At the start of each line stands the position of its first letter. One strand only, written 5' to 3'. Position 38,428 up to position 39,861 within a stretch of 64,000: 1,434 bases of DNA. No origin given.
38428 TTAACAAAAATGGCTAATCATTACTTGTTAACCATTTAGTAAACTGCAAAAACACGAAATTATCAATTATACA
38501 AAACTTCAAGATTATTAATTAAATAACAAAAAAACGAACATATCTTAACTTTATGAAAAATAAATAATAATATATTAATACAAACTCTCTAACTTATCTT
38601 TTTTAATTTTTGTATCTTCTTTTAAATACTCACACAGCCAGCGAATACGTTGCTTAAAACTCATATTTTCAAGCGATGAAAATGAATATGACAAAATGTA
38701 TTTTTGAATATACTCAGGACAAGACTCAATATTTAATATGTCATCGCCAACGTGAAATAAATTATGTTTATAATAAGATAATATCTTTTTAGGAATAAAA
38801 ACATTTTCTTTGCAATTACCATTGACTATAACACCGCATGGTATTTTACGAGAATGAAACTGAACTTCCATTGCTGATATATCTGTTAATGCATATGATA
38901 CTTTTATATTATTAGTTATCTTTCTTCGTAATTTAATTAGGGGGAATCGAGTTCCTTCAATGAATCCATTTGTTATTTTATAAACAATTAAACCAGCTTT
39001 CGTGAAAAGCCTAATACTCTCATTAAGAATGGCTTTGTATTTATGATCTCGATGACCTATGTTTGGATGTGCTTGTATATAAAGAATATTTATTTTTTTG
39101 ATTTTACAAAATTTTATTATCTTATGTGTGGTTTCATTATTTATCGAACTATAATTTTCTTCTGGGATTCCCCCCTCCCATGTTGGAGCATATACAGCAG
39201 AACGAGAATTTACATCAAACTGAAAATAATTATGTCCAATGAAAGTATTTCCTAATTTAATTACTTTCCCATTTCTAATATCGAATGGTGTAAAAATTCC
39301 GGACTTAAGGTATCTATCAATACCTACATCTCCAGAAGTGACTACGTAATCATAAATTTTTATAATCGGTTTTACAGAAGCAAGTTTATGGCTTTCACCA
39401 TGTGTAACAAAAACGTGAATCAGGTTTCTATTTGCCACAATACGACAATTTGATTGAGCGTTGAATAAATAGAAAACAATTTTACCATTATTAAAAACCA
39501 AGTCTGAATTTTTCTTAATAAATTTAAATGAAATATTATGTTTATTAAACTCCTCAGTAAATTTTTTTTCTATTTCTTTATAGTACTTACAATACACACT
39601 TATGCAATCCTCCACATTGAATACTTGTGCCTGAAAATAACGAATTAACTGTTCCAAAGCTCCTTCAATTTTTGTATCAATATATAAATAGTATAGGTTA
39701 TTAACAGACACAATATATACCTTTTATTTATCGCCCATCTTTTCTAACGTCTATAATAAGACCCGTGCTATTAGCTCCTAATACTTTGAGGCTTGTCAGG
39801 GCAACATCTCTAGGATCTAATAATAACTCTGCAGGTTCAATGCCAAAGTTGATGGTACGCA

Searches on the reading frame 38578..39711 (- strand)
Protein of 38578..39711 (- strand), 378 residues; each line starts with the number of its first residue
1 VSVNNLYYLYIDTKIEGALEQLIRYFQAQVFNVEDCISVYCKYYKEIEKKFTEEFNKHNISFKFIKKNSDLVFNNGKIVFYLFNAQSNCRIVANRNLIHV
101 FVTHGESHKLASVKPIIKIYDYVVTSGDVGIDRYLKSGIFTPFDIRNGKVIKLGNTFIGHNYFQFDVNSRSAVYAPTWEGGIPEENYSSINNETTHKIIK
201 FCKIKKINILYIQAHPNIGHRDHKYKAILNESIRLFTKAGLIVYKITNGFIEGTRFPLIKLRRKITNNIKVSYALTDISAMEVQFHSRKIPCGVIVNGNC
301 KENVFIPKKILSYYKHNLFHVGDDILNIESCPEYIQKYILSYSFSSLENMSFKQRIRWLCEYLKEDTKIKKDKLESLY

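Call 5: search_protein_families(proteins=[window:38578-39711:-], library=ncbifam, max_evalue=0.001)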
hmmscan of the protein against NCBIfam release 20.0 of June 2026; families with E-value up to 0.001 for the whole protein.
window:38578-39711:- (378 aa): 0 families

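Call 16: search_solved_structures(query=window:38578-39711:-, max_evalue=1, show_alignments=1)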
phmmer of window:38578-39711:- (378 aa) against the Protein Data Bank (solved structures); distinct sequences matched with E-value up to 1: 0.

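Call 32: profile_search(protein=window:38578-39711:-)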
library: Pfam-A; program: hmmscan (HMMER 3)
A. the first sequence (378 residues): domains with independent E <= 10: 1; with E <= 0.001: 0
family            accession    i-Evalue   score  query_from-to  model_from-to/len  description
DUF7014           PF22809.1       0.005    17.2      33-124        32-122/137  Domain of unknown function (DUF7014)

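Call 60: profile_search(alignment_id=A4)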
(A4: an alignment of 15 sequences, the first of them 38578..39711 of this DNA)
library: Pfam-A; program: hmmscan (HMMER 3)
A. the first sequence (378 residues): domains with independent E <= 10: 1; with E <= 0.001: 0
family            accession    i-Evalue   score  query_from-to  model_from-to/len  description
DUF7014           PF22809.1       0.005    17.2      33-124        32-122/137  Domain of unknown function (DUF7014)
B. every sequence of the alignment scanned on its own (15 sequences): families by number of members that match
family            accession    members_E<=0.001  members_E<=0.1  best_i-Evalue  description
Glyphos_transf    PF04464.20                11              11        8.0e-14  CDP-Glycerol:Poly(glycerophosphate) glycerophosphotransferase
DUF7014           PF22809.1                  0               2        4.4e-03  Domain of unknown function (DUF7014)

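Call 65: predict_structure(alignment_id=A4)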
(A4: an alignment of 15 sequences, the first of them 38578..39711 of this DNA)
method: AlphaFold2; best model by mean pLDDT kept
length: 378 residues; sequences in the alignment: 15
mean_pLDDT: 58.1   pTM: 0.48
mean pLDDT of the five models: 58.1, 57.2, 56.6, 54.1, 52.3
residues with pLDDT >= 90: 7; 70-90: 103; 50-70: 144; < 50: 124
segments of 3 or more residues with pLDDT < 50: 1-16, 33-36, 43-47, 157-168, 180-186, 248-269, 299-344, 369-378
pLDDT, mean of each block of 10 residues (from residue 1): 33 50 65 50 52 65 57 62 58 72 60 73 74 77 82 54 41 70 48 81 84 70 80 91 64 28 35 64 57 57 40 25 30 39 55 68 55 38
secondary structure, 60 per line:
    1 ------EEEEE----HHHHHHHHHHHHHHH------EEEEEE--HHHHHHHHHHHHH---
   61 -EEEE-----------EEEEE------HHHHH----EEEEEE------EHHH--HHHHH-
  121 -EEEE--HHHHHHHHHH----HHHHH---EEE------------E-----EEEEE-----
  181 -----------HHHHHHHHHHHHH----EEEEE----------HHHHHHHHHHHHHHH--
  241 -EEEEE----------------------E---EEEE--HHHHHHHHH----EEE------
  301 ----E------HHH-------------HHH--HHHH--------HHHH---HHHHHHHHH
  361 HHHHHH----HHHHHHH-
elements in order: E7-11 H16-30 E37-42 H45-57 E62-65 E77-81 H88-92 E97-102 H115-119 E122-125 H128-137 H142-146 E150-152 E171-175 H192-204 E209-213 H224-238 E242-246 E273-276 H279-287 E292-294 H333-336 H345-348 H352-366 H371-377

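Call 67: fold_search(model_id=the predicted structure, library=pdb)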
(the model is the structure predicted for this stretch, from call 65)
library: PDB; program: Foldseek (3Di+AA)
matches with E <= 10: 1224; with E <= 0.001: 10
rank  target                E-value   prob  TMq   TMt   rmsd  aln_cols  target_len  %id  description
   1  5n80                  1.9e-05  1.00  0.36  0.37   7.6       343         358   11  glycosyltransferase LPS biosynthesis in complex with UDP (released 2018-03-14)
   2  5n7z                  6.5e-05  1.00  0.36  0.38   7.4       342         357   11  glycosyltransferase in LPS biosynthesis (released 2018-03-14)
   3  5w8n                  1.7e-04  1.00  0.36  0.37  14.4       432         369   11  Lipid A Disaccharide Synthase (LpxB)-6 solubilizing mutations (released 2018-01-31)
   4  8a0m_C                2.3e-04  1.00  0.29  0.13   9.6       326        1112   14  Capsular polysaccharide synthesis multienzyme in complex with capsular polymer fragment (released 2023-04-26)
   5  8a0c_A                2.4e-04  1.00  0.32  0.15   9.5       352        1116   13  Capsular polysaccharide synthesis multienzyme in complex with CMP (released 2023-04-26)
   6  5w8x                  3.4e-04  1.00  0.37  0.38  14.7       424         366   10  Lipid A Disaccharide Synthase (LpxB)-7 solubilizing mutations-Bound to UDP (released 2018-01-31)
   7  5wc6_A                4.5e-04  0.99  0.28  0.28  11.2       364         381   13  Structure of a bacterial polysialyltransferase at 2.2 Angstrom resolution (released 2017-08-02)
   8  2jjm_A                5.7e-04  1.00  0.34  0.36   9.0       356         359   10  Crystal Structure of a family GT4 glycosyltransferase from Bacillus anthracis ORF BA1558. (released 2008-08-05)
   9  9imi                  6.4e-04  0.99  0.35  0.32   9.9       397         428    9  Crystal structure of UGT94BY1 in complex with UDP (released 2025-07-09)
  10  5w8s                  7.2e-04  1.00  0.37  0.38  14.5       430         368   11  Lipid A Disaccharide Synthase (LpxB)-7 solubilizing mutations (released 2018-01-31)
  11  8xfw_B                1.1e-03  0.99  0.33  0.30   9.5       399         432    8  Crystal structure of MiCGT(M148A/V190T/S121D) in complex with UDP (released 2024-12-18)
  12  8dti_A                1.1e-03  1.00  0.40  0.27   7.6       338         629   12  Cryo-EM structure of Arabidopsis SPY in complex with GDP-fucose (released 2023-03-08)
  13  8sxv_A                1.3e-03  1.00  0.38  0.40   8.2       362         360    7  X-ray crystal structure of UDP- 2,3-diacetamido-2,3-dideoxy-glucuronic acid-2-epimerase from Thermus thermophilus stra (released 2023-09-13)
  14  5hvl_B                1.8e-03  0.99  0.33  0.28  10.5       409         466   11  Structure of Candida albicans trehalose-6-phosphate synthase in complex with UDP and validoxylamine A (released 2017-05-03)
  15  5d01_A                2.1e-03  0.98  0.32  0.33   9.5       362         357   11  Crystal structure of BshA from B. subtilis complexed with N-acetylglucosaminyl-malate (released 2016-09-07)
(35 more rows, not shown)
